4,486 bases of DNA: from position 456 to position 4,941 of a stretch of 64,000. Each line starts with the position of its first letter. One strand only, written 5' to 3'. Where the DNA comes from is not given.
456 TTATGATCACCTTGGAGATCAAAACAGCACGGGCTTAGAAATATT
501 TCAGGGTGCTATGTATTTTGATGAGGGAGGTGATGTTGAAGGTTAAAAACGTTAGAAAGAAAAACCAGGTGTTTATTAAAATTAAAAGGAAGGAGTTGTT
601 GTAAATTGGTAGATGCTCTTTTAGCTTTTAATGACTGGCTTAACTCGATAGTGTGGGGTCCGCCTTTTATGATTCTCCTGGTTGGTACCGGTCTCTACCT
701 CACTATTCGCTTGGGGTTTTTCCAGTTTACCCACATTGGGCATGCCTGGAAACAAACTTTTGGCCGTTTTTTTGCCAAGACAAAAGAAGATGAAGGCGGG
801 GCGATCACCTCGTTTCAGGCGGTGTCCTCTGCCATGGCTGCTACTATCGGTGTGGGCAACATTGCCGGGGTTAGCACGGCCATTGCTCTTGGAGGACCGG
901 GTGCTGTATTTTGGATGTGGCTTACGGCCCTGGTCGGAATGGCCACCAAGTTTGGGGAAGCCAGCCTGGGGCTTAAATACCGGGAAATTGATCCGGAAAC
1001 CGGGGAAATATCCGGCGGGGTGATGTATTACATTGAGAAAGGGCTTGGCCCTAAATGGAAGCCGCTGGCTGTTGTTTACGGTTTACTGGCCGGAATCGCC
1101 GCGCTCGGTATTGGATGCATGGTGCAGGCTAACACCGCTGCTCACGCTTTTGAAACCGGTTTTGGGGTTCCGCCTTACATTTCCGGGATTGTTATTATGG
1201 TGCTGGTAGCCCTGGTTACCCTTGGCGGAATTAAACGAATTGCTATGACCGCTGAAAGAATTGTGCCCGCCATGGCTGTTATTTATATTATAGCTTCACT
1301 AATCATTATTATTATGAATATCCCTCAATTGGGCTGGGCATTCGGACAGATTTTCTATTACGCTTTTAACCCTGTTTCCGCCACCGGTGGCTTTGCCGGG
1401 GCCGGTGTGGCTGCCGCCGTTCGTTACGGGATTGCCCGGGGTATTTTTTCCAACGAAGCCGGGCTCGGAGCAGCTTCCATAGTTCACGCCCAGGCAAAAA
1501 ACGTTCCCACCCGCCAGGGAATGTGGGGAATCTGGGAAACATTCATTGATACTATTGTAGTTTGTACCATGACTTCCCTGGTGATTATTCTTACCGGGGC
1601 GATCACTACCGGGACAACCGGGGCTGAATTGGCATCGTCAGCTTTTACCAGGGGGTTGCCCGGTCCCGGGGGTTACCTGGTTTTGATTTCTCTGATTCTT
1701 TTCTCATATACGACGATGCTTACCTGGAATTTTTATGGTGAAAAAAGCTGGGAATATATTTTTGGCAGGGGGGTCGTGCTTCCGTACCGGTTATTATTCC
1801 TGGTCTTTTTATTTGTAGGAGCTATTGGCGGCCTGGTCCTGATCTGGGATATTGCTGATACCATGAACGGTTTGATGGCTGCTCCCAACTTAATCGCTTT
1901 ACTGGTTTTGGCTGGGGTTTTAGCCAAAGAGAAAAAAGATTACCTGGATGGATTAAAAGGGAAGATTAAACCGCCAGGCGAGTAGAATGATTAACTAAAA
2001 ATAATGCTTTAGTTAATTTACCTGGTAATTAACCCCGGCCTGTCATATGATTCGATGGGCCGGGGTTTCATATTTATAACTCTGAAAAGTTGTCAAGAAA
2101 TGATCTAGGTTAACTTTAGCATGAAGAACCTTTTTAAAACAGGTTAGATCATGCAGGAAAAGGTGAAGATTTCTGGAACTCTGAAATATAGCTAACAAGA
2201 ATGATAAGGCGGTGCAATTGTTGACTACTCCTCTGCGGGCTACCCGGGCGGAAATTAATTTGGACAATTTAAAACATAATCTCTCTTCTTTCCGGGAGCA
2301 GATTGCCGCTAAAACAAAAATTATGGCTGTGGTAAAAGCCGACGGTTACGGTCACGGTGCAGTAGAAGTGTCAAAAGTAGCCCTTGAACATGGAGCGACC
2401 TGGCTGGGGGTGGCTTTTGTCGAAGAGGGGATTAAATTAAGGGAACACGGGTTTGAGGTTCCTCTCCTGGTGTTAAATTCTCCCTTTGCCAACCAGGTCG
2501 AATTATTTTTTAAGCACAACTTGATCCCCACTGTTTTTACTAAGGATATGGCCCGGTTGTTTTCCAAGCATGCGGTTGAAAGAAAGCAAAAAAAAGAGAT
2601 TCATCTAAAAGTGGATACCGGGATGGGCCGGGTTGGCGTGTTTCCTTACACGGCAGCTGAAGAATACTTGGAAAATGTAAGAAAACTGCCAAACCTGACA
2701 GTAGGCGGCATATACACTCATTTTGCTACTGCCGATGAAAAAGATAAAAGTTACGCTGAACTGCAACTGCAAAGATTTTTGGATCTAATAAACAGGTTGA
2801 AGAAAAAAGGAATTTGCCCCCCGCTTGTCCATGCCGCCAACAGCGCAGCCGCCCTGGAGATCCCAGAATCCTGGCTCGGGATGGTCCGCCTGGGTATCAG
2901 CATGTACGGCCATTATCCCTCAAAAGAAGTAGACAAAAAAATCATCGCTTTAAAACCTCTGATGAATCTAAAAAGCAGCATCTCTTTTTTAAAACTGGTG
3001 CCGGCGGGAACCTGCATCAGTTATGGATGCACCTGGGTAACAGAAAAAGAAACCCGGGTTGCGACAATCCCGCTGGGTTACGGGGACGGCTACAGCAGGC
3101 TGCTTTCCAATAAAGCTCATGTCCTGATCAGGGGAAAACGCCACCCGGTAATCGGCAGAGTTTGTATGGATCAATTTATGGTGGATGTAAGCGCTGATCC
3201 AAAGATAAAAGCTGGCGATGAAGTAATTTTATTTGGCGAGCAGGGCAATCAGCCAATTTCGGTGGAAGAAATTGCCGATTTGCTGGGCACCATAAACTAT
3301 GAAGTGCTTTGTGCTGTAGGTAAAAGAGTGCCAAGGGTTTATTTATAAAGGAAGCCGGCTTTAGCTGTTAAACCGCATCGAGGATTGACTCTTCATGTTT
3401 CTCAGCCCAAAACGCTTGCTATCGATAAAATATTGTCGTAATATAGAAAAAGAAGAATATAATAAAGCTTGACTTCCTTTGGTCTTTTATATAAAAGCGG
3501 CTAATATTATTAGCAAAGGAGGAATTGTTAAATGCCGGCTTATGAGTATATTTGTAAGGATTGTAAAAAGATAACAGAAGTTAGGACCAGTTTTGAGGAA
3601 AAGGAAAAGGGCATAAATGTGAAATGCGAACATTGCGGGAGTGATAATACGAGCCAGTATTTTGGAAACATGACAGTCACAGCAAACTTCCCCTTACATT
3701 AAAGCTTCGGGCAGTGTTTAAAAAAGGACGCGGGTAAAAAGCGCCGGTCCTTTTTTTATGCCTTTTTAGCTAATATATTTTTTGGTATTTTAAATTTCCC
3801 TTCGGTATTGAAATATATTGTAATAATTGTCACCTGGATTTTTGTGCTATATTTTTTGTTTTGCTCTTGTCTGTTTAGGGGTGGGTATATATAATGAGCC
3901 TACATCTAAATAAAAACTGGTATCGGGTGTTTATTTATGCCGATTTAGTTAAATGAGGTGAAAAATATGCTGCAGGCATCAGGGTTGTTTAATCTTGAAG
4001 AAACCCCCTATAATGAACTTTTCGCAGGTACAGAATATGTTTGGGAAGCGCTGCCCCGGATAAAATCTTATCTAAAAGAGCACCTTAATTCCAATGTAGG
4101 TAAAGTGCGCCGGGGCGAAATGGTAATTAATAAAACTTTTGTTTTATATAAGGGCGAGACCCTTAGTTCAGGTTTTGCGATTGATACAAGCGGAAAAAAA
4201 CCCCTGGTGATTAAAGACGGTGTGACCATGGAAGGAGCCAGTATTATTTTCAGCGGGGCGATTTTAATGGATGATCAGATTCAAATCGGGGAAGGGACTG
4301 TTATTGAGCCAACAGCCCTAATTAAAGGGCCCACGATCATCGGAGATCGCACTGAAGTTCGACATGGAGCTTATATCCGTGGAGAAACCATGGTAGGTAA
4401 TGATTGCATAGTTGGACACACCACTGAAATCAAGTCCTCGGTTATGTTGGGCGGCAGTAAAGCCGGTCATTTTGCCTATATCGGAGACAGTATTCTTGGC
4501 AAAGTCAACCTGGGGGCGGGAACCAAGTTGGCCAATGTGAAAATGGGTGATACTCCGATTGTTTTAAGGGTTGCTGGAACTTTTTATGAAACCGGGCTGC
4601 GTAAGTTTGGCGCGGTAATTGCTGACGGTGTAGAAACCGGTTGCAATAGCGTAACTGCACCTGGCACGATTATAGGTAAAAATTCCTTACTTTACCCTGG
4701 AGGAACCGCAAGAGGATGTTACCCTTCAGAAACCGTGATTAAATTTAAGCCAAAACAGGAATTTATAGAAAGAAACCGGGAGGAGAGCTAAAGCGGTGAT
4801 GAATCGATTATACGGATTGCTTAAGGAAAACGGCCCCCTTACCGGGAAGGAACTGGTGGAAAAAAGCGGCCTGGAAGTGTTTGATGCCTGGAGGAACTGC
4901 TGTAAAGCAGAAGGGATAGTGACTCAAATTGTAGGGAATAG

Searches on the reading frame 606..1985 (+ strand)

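Call 35: search_protein_families(library=pfam, proteins=[window:606-1985:+], max_evalue=0.00001)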
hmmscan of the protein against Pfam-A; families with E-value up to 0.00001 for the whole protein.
window:606-1985:+ (459 aa): 1 family
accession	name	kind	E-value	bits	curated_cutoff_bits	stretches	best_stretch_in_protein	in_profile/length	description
PF01235.23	Na_Ala_symp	-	1.6e-128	429.8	24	1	58-453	4-386/392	Sodium:alanine symporter family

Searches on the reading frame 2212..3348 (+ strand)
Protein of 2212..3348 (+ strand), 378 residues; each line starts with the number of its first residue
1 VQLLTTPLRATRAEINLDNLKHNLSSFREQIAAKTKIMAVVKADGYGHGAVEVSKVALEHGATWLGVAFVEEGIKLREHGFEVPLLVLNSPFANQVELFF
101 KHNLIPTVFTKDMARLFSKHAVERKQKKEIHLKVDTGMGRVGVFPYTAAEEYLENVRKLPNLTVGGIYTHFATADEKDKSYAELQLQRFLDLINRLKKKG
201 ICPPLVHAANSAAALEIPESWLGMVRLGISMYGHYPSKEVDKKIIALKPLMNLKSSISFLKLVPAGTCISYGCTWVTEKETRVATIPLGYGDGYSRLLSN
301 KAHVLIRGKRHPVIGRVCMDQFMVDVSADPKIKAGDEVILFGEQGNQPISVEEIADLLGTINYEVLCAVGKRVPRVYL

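Call 35: search_protein_families(library=pfam, proteins=[window:2212-3348:+], max_evalue=0.00001)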
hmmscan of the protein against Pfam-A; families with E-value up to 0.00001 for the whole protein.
window:2212-3348:+ (378 aa): 2 families
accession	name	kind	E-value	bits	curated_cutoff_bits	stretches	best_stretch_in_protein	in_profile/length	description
PF01168.26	Ala_racemase_N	-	5.1e-72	242.6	24.1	1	15-236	1-220/220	Alanine racemase, N-terminal domain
PF00842.27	Ala_racemase_C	-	2.3e-52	176.3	25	1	251-377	2-127/127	Alanine racemase, C-terminal domain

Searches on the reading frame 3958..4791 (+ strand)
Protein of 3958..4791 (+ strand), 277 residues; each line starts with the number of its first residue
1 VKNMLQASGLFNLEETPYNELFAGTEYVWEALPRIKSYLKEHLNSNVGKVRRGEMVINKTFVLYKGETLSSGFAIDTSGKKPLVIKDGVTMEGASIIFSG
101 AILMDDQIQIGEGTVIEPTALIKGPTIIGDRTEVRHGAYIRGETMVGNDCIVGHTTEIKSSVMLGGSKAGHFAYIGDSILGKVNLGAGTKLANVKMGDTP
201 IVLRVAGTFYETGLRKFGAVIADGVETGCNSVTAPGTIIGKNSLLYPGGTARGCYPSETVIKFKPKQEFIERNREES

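Call 35: search_protein_families(library=pfam, proteins=[window:3958-4791:+], max_evalue=0.00001)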
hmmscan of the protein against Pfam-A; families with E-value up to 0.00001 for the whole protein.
window:3958-4791:+ (277 aa): 2 families
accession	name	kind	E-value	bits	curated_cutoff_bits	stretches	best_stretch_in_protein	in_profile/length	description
PF00132.30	Hexapep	-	6.6e-14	51.4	27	1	108-142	2-36/36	Bacterial transferase hexapeptide (six repeats)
PF25084.1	LbH_EIF2B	-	3.8e-09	36.9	54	1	113-191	9-87/105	EIF2B subunit epsilon LbH domain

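Call 82: search_protein_families(library=pfam, proteins=[window:3958-4791:+], max_evalue=0.001)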
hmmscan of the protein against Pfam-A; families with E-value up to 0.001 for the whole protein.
window:3958-4791:+ (277 aa): 2 families
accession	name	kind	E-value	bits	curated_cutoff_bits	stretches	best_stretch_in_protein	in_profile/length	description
PF00132.30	Hexapep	-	6.6e-14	51.4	27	2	108-142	2-36/36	Bacterial transferase hexapeptide (six repeats)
PF25084.1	LbH_EIF2B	-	3.8e-09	36.9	54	1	113-191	9-87/105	EIF2B subunit epsilon LbH domain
